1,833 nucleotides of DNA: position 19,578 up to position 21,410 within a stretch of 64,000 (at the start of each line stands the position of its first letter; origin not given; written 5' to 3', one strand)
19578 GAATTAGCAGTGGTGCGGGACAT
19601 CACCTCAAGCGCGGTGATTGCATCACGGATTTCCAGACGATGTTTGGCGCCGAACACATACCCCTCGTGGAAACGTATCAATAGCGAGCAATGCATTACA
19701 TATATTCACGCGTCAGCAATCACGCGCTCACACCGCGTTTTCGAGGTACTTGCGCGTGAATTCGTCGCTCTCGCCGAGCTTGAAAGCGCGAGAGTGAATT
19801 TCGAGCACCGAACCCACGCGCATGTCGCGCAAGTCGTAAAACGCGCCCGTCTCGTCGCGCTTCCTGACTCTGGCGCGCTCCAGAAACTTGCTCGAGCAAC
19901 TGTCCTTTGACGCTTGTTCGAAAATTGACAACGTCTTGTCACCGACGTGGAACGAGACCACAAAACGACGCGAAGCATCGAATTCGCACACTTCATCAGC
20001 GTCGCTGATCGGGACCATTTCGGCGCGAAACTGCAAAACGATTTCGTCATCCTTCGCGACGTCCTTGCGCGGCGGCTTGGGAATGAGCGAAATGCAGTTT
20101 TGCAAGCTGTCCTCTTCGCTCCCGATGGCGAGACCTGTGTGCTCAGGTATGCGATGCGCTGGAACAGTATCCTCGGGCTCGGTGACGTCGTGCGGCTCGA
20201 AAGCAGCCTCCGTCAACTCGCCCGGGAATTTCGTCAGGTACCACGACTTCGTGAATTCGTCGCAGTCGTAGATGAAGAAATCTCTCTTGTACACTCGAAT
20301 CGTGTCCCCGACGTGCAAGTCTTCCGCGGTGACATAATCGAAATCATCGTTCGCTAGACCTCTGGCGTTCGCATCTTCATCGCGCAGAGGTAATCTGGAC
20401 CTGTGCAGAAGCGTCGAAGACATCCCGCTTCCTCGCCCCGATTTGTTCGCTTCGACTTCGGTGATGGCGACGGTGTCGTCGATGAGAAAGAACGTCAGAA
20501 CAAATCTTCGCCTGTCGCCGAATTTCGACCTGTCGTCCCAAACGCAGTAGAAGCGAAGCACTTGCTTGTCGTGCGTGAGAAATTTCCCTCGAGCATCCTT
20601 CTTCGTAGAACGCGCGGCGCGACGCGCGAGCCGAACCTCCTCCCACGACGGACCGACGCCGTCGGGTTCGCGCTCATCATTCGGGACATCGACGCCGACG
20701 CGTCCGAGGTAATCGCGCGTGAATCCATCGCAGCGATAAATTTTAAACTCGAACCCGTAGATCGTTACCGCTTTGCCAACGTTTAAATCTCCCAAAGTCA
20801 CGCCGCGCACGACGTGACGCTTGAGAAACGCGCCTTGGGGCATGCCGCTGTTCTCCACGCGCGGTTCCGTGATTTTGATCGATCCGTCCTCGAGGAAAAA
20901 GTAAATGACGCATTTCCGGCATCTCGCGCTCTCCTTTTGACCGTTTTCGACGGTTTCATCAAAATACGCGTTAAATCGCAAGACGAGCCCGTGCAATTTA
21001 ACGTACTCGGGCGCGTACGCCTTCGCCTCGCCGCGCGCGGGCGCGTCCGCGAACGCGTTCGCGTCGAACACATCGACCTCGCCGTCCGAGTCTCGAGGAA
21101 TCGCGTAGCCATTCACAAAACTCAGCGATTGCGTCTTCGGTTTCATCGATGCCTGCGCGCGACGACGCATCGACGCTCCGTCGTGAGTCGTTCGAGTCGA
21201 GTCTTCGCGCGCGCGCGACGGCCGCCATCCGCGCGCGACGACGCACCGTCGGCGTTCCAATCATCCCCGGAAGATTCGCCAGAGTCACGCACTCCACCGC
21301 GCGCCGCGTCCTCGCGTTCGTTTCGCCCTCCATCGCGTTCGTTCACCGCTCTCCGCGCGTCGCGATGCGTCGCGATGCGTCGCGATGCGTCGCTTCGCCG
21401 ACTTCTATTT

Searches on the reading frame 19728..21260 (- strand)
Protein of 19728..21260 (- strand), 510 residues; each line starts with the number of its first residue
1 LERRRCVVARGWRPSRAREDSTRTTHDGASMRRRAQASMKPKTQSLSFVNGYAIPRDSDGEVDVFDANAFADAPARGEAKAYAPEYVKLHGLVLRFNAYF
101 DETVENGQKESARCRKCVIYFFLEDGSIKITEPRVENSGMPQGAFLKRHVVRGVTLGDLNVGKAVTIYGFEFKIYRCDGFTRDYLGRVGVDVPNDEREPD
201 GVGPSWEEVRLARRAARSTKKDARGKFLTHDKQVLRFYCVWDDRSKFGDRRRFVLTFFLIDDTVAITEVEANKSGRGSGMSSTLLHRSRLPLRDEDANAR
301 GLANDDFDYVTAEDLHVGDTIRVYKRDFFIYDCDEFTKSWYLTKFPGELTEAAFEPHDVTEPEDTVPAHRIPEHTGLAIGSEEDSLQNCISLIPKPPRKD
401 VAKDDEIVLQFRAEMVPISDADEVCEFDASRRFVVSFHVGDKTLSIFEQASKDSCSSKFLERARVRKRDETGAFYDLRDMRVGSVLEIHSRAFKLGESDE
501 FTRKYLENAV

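Call 63: search_protein_families(library=pfam, proteins=[window:19728-21260:-], max_evalue=0.0001)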
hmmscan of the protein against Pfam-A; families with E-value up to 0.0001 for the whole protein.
window:19728-21260:- (510 aa): 2 families
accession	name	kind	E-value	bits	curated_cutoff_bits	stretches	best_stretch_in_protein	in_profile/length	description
PF06565.18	DM10_dom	-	2.5e-77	255.9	23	3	226-337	3-105/105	DM10 domain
PF25364.1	PH_NDK7_N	-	1.2e-11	45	100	0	110-182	17-84/89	Nucleoside diphosphate kinase 7 N-terminal PH domain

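Call 67: search_solved_structures(query=window:19728-21260:-, max_evalue=1e-10)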
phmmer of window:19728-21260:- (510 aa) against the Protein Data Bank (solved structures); distinct sequences matched with E-value up to 1e-10: 24.
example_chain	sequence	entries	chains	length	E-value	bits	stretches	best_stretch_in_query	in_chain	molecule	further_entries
6u42_6T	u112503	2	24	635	1.5e-75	257.9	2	204-508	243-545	RIB72 | Protofilament ribbon protein of flagellar microtubules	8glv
9d5n_CW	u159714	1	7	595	9.1e-71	242.2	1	54-507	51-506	MGC84469 protein, putative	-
8i7o_G1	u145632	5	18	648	1.9e-70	241.1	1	80-508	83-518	EF-hand domain-containing protein 1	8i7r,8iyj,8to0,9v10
8snb_7G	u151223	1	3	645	1.4e-69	238.3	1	80-507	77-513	Flagellar protofilament ribbon protein rib74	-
9cpc_4D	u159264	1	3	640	2.8e-69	237.3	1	79-508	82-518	EF-hand domain containing 1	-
7rro_T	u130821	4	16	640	2.5e-67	230.8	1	78-508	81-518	EF-hand domain containing 1 | EF-hand domain-containing protein 1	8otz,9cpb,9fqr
8snb_7A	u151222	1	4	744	6.2e-67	229.5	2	83-289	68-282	EF-hand domain-containing family member C2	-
7ung_T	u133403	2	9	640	5.1e-66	226.5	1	74-508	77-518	EF-hand domain-containing protein 1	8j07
9cpc_4H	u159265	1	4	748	1.2e-62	215.4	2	83-291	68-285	EF-hand domain-containing family member C2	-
8i7o_G5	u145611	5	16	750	2.3e-62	214.4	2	82-291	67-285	EF-hand domain-containing family member C2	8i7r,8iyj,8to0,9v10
7rro_W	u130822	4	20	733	3.1e-62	214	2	83-291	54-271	EFHC2 | EF-hand domain-containing family member C2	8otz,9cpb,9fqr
8g2z_4R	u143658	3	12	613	5.9e-62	213.1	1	79-508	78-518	Flagellar microtubule protofilament ribbon protein | Flagellar microtugule protofilament ribbon protein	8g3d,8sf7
7ung_W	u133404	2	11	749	6e-61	209.8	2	83-292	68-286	EF-hand domain-containing family member C2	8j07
8g2z_1R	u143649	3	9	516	4.6e-53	183.8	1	80-508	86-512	RIB72B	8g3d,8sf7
9e78_1H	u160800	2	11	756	4.9e-42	147.4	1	83-508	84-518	RIB72A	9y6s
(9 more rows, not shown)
